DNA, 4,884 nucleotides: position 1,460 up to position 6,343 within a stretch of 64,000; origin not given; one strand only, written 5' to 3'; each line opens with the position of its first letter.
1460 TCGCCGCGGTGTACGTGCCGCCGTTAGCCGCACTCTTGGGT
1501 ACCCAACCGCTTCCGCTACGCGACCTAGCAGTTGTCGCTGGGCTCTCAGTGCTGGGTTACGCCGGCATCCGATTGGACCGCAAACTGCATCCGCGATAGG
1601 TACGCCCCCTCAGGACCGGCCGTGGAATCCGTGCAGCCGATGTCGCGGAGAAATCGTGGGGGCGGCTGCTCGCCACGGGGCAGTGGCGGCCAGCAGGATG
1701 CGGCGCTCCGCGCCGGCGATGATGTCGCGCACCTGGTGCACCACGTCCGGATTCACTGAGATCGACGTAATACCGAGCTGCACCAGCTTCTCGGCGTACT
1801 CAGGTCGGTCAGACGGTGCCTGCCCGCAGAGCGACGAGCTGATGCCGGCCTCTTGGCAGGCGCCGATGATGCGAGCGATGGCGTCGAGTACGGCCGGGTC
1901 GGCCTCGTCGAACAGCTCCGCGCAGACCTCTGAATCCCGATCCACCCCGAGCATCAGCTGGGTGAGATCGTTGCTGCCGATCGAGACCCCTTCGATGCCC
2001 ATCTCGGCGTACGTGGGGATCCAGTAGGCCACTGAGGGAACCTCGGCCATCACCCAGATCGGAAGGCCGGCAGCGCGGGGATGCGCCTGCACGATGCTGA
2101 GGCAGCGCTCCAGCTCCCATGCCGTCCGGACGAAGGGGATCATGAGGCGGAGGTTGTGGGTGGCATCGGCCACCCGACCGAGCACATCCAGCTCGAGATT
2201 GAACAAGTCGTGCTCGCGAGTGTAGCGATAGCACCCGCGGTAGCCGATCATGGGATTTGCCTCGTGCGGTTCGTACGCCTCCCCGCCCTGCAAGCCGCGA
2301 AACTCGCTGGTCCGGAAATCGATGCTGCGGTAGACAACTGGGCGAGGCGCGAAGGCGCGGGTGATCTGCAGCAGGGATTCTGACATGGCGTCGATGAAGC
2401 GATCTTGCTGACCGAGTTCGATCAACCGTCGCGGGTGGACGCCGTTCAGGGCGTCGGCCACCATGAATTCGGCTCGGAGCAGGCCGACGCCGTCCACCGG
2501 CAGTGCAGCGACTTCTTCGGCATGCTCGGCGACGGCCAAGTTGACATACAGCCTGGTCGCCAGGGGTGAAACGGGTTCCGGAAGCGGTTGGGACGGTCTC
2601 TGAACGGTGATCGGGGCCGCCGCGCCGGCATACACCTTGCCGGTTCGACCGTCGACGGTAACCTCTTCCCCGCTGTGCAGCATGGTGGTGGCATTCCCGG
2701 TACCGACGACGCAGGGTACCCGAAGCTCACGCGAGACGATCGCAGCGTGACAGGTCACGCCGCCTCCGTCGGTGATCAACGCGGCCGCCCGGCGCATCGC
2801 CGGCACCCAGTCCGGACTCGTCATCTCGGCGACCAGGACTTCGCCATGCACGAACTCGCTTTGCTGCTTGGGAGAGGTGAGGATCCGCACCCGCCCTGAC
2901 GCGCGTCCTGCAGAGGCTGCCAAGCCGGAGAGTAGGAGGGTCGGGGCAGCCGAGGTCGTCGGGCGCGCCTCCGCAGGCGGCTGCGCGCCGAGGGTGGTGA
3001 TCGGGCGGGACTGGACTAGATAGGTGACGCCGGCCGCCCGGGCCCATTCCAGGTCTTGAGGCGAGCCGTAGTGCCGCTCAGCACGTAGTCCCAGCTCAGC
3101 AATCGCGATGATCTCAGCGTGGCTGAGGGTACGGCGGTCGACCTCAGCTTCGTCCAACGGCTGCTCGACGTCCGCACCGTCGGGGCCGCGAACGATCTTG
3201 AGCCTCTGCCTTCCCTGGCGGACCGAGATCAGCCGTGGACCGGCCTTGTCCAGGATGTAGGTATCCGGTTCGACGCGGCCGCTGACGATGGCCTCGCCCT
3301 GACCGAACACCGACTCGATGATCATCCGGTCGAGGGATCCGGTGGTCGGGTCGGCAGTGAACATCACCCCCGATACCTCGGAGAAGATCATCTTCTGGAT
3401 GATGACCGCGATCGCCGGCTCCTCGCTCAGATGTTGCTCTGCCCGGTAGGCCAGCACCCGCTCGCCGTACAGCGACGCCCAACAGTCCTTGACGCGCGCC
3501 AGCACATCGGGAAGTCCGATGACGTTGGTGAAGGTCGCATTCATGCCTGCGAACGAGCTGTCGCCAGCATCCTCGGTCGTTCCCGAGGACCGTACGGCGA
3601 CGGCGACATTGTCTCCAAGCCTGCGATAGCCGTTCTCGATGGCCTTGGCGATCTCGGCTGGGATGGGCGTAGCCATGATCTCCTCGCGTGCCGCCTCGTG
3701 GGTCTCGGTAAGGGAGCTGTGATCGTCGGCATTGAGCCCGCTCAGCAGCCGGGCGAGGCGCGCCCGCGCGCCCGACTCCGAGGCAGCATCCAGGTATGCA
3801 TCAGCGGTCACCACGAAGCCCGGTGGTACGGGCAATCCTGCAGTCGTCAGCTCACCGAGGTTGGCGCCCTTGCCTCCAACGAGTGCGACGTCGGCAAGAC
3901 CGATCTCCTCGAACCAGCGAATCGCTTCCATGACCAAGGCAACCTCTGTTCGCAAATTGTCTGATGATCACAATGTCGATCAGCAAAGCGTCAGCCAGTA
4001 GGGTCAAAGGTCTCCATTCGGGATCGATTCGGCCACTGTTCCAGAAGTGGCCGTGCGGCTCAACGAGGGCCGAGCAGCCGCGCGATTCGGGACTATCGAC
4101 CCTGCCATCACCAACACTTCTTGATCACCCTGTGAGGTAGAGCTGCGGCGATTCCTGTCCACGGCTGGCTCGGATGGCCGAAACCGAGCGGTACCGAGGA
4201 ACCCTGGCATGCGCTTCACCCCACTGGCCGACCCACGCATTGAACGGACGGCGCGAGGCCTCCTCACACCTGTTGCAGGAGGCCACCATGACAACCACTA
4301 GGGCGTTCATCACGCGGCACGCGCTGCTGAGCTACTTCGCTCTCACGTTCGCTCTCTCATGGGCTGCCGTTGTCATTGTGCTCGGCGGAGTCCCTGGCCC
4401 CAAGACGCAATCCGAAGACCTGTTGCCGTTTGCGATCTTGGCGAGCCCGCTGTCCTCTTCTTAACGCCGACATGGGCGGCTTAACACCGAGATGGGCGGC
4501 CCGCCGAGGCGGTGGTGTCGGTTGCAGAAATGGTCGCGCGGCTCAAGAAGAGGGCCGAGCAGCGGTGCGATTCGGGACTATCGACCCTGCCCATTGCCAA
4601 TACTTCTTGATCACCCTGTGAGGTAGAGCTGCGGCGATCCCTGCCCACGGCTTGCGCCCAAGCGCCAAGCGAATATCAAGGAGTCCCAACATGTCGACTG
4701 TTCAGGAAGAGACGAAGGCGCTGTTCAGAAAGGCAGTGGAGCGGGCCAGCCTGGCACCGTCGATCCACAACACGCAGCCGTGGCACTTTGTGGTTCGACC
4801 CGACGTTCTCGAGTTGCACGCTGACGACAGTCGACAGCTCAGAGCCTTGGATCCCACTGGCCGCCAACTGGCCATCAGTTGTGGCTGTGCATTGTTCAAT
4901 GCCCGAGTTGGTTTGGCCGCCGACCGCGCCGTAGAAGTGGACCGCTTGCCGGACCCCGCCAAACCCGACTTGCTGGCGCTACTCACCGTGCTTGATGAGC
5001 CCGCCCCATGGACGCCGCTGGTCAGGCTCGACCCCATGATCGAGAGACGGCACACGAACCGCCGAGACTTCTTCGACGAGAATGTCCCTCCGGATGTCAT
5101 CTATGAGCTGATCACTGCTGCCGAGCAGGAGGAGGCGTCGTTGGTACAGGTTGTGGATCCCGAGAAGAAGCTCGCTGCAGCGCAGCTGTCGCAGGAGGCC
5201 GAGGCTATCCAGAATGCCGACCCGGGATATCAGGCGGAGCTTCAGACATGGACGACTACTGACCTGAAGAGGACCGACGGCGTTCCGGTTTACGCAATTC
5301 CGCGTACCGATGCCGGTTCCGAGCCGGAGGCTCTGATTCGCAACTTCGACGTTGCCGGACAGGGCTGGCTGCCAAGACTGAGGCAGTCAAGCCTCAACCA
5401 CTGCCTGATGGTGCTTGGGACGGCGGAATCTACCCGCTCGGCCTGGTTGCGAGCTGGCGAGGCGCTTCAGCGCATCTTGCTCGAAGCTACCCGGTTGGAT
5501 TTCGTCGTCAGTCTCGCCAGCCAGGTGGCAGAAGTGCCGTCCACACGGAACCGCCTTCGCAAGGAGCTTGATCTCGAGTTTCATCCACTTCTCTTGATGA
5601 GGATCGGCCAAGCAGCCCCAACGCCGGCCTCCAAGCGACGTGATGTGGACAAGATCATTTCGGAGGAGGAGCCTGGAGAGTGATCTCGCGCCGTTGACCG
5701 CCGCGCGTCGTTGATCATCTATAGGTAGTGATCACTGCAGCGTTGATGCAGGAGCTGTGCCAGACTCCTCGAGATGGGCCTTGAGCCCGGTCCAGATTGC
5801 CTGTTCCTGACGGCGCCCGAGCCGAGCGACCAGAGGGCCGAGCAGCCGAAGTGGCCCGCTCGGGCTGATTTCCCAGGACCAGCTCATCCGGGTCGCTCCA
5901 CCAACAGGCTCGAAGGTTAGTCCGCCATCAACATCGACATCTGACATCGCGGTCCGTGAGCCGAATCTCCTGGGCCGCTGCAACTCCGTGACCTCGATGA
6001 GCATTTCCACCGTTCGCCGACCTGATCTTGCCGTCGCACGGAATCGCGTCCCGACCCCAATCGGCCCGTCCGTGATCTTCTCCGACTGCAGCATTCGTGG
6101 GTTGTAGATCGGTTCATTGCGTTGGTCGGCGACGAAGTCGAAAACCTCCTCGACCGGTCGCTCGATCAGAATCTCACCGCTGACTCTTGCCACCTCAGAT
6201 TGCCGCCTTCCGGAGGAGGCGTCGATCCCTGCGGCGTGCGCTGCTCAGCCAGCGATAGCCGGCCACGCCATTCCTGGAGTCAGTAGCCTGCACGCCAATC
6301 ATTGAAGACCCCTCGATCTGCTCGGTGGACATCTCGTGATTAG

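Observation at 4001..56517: Recurring 14-bp palindromic box (GGGWC-N4-GWCCC) before ten or more genes: a DosR/DevR-type dormancy regulon, with no regulator in the window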

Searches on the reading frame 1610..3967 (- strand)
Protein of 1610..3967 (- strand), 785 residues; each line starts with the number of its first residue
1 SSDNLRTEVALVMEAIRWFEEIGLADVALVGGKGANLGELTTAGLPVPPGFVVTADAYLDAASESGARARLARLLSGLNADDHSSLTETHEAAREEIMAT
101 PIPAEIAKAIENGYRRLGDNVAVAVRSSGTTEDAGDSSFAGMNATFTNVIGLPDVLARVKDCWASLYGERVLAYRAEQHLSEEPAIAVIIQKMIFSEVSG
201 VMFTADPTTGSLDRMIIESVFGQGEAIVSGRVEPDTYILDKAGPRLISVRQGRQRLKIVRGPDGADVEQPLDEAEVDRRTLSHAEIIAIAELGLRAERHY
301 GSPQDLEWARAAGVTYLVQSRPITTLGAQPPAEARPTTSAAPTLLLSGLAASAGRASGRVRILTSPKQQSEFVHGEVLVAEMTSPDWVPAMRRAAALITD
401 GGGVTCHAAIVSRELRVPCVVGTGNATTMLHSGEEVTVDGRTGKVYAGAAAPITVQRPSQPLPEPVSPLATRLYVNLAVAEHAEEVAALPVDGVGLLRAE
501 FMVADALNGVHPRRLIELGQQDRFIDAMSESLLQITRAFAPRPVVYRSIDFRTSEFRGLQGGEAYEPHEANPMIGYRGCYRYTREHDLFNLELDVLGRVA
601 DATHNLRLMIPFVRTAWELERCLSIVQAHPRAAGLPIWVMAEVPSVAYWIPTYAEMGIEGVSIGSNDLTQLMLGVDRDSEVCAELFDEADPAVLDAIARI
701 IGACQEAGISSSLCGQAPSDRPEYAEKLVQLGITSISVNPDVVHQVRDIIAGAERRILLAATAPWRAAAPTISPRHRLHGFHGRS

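Call 7: search_protein_families(library=pfam, proteins=[window:1610-3967:-])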
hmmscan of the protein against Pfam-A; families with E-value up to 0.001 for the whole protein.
window:1610-3967:- (785 aa): 3 families
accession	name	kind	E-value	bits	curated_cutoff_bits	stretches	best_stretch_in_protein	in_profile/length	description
PF01326.24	PPDK_N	-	4.1e-89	299.5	27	1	28-334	2-320/328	Pyruvate phosphate dikinase, AMP/ATP-binding domain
PF02896.24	PEP-utilizers_C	-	3.3e-61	207.5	22.8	1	471-753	20-291/293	PEP-utilising enzyme, PEP-binding domain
PF00391.29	PEP-utilizers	-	3e-27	94.5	23.1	1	374-443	3-72/72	PEP-utilising enzyme, mobile domain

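Call 19: find_encoding_contigs(protein=window:1610-3931:-, flank=10000, max_places=4)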
Protein window:1610-3931:- (773 aa): no gene with exactly this product is on record in the collection.

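Call 22: find_encoding_contigs(protein=window:1610-3955:-, flank=10000, max_places=4)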
Protein window:1610-3955:- (781 aa): no gene with exactly this product is on record in the collection.

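Call 41: list_cluster_members(proteins=[window:1610-3937:-, window:61885-62604:-, window:61885-62595:-, window:44590-45552:-, window:4652-5683:+, window:23356-23625:-, window:47553-48281:+, window:35940-37388:+, window:58421-59422:-, window:12479-14974:+])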
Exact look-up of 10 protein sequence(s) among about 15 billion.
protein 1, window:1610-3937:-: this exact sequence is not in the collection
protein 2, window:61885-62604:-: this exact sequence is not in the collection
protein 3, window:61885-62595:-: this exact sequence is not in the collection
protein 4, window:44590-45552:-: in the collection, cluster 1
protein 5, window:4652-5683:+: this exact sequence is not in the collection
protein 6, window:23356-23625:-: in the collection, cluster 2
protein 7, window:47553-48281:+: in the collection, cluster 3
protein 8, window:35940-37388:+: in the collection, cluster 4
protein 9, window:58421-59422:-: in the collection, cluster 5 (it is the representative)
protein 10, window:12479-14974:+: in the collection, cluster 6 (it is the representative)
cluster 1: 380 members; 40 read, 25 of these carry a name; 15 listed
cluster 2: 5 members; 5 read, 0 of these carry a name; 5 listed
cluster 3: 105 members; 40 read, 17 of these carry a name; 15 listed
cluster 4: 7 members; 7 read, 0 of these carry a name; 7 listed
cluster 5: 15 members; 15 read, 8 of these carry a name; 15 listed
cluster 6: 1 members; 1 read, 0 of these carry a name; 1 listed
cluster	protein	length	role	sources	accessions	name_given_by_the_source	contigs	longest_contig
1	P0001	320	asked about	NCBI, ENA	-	-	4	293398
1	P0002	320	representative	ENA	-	-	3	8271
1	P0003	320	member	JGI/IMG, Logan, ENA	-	fructokinase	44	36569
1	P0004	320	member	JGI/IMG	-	fructokinase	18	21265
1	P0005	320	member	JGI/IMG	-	fructokinase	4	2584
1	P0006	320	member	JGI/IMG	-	fructokinase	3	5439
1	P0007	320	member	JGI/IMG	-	fructokinase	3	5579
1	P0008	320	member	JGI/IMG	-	fructokinase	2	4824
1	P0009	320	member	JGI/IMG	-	fructokinase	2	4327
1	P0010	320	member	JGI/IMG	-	fructokinase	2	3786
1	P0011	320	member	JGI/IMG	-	fructokinase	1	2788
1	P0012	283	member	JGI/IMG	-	fructokinase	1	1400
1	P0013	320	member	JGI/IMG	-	fructokinase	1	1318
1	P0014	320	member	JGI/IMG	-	fructokinase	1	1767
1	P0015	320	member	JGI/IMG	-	fructokinase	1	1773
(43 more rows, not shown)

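Call 73: search_protein_families(library=ncbifam, proteins=[window:1610-3931:-], max_evalue=0.001)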
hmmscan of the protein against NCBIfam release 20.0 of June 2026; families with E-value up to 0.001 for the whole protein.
window:1610-3931:- (773 aa): 26 families (the best 25 are shown)
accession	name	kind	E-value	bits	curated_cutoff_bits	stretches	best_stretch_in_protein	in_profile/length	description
NF005057.0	PRK06464.1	equivalog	2.1e-242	806.6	598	1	2-748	5-795/798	phosphoenolpyruvate synthase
TIGR01418.1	PEP_synth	equivalog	3.1e-230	766.6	739.75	1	4-742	2-783/784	pyruvate, water dikinase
NF004878.0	PRK06241.1-3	subfamily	1.1e-107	361.2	945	2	4-314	5-314/891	phosphoenolpyruvate synthase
NF004877.0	PRK06241.1-2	subfamily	1.8e-99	334.2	866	2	6-319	7-320/869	phosphoenolpyruvate synthase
NF041857.1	RIF_Ptrans_rph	equivalog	1.1e-98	331.7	999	2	6-318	5-317/864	rifamycin-inactivating phosphotransferase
NF052632.1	undecylprod_RedH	equivalog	1.3e-94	317.9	1350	2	13-326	12-308/880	undecylprodigiosin ligase RedH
NF004881.0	PRK06241.2-2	equivalog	5.7e-91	306.1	883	2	12-318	13-317/898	phosphoenolpyruvate synthase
NF004879.0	PRK06241.1-4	equivalog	5.2e-89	299.5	976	2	7-320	8-321/868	phosphoenolpyruvate synthase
NF052631.1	prodigiosin_PigC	equivalog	3.4e-87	293.3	1300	2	16-314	14-300/883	prodigiosin ligase PigC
NF004880.0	PRK06241.2-1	equivalog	7.5e-75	252.4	972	3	13-227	13-223/837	phosphoenolpyruvate synthase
NF000283.1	RPH_KJ151292.1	equivalog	1.3e-71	241.9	1700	2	10-318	12-320/865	rifamycin-inactivating phosphotransferase Rph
NF004883.0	PRK06241.2-4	equivalog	6.5e-60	203.3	1063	2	12-315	27-331/928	phosphoenolpyruvate synthase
NF004882.0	PRK06241.2-3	equivalog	5.7e-45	153.7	850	2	13-228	10-217/827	phosphoenolpyruvate synthase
NF004531.0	PRK05878.1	equivalog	6.5e-39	133.9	456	2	323-449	343-470/534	pyruvate, phosphate dikinase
TIGR01828.1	pyru_phos_dikin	equivalog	6.4e-38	130.3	843.45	4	327-504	381-574/865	pyruvate, phosphate dikinase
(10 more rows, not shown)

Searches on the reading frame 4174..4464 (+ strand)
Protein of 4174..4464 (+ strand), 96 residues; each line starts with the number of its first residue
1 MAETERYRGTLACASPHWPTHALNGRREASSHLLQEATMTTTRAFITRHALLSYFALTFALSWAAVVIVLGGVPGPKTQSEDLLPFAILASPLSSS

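Call 71: search_protein_families(library=pfam, proteins=[window:4174-4464:+], max_evalue=0.01)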
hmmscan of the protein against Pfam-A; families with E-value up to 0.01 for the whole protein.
window:4174-4464:+ (96 aa): 0 families

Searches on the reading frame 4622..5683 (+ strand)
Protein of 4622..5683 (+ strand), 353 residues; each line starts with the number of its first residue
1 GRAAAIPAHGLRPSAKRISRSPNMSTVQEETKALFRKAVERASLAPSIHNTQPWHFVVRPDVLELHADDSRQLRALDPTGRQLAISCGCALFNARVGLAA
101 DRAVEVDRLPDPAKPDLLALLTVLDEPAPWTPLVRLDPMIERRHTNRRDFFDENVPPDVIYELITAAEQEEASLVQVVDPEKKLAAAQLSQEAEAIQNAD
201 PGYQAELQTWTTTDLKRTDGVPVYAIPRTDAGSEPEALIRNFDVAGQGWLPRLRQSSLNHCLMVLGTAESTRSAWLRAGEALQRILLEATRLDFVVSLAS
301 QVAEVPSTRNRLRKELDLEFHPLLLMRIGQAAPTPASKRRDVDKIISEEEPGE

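Call 7: search_protein_families(library=pfam, proteins=[window:4622-5683:+])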
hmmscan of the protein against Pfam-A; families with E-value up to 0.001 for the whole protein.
window:4622-5683:+ (353 aa): 2 families
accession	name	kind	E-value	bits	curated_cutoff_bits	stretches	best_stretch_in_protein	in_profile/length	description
PF00881.29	Nitroreductase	-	4.1e-11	43.8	23.5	0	140-329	1-166/167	Nitroreductase family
PF14512.11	TM1586_NiRdase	-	4.9e-06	26.7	27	1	24-62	148-188/215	Putative TM nitroreductase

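Call 42: find_encoding_contigs(protein=window:4691-5683:+, flank=10000, max_places=6)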
Protein window:4691-5683:+ (330 aa): 3 contigs read that carry it; 3 places shown.
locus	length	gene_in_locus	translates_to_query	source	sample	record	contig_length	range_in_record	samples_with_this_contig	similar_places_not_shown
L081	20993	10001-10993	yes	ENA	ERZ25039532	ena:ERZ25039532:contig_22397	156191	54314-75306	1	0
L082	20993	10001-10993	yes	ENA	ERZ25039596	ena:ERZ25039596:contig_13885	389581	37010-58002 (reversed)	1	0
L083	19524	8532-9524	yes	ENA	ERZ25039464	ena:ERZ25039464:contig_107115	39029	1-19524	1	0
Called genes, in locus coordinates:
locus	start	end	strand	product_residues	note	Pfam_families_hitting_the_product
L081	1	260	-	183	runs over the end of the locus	PF01209:Ubie_methyltran, PF13489:Methyltransf_23, PF13847:Methyltransf_31, PF08241:Methyltransf_11, PF08242:Methyltransf_12, PF13649:Methyltransf_25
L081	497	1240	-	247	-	-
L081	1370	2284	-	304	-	PF02517:Rce1-like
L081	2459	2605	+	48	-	-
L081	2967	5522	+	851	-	PF00690:Cation_ATPase_N, PF00122:E1-E2_ATPase, PF00702:Hydrolase, PF13246:Cation_ATPase, PF00689:Cation_ATPase_C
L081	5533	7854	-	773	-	PF01326:PPDK_N, PF00391:PEP-utilizers, PF02896:PEP-utilizers_C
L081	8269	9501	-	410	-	PF01548:DEDD_Tnp_IS110, PF02371:Transposase_20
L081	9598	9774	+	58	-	-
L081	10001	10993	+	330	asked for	PF00881:Nitroreductase (faint)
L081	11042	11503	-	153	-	PF10604:Polyketide_cyc2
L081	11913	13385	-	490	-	PF07732:Cu-oxidase_3, PF00394:Cu-oxidase, PF07731:Cu-oxidase_2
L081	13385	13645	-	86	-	PF09851:SHOCT (weak)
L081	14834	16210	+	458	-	PF00501:AMP-binding (weak)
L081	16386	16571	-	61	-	-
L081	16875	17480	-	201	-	PF13628:DUF4142, PF03713:DUF305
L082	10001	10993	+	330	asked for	PF00881:Nitroreductase (faint)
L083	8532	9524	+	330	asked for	PF00881:Nitroreductase (faint)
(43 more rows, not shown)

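Call 61: find_related_loci(query=window:4691-5683:+, collection=metagenome_contigs, flank=10000)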
Query window:4691-5683:+ (330 aa) in metagenome_contigs; peptide patterns used: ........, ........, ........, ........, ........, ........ (x = any residue, [..] = any of these).
522 stretches matched a pattern; 175 encode a relative of the query (tblastn E <= 1e-3); the best 80 are kept; 80 distinct loci.
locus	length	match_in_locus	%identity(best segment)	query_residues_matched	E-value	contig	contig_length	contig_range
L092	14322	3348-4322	89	1-325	0e+0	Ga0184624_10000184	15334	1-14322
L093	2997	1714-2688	87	1-325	0e+0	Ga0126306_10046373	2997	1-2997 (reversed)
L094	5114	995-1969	84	1-325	0e+0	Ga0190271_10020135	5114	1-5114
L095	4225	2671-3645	84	1-325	0e+0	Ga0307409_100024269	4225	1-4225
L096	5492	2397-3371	84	1-325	0e+0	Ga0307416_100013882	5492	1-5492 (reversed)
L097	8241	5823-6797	84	1-325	0e+0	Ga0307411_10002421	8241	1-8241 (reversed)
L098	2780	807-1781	83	1-325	0e+0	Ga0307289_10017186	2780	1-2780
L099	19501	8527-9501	83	1-325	0e+0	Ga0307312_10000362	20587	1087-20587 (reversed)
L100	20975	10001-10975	83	1-325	0e+0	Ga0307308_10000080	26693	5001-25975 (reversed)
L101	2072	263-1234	84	1-325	0e+0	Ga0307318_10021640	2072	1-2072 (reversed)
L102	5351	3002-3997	81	1-325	0e+0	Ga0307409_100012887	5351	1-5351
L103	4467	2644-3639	81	1-325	0e+0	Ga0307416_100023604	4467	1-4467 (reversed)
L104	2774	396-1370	80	1-325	0e+0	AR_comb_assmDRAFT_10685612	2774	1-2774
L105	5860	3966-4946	80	1-327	6e-176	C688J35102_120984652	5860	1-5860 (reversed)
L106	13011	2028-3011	81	1-330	3e-170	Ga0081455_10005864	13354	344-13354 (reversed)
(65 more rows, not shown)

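Call 73: search_protein_families(library=ncbifam, proteins=[window:4691-5683:+], max_evalue=0.001)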
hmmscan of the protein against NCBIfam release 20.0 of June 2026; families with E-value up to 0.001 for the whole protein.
window:4691-5683:+ (330 aa): 4 families
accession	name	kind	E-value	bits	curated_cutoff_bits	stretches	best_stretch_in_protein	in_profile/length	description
NF047509.1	Rv3131_FMN_oxido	subfamily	2.9e-84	283.3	199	1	15-323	2-319/319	Acg family FMN-binding oxidoreductase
NF005901.0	PRK07877.1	equivalog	1.5e-22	79.7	476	1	7-274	372-648/722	Rv1355c family protein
NF011424.0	PRK14851.1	subfamily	5.6e-11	41.2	1170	1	19-179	335-494/679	hypothetical protein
NF011425.0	PRK14852.1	equivalog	2.2e-08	32.4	1337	1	16-162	619-766/989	hypothetical protein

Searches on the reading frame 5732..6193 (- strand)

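Call 71: search_protein_families(library=pfam, proteins=[window:5732-6193:-], max_evalue=0.01)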
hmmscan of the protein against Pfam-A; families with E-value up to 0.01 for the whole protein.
window:5732-6193:- (153 aa): 2 families
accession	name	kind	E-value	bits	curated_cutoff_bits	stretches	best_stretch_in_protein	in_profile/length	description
PF10604.15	Polyketide_cyc2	-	1.7e-18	67.8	27.4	1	1-142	1-142/142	Polyketide cyclase / dehydrase and lipid transport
PF03364.25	Polyketide_cyc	-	0.0037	17.9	23.4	1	10-130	1-118/126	Polyketide cyclase / dehydrase and lipid transport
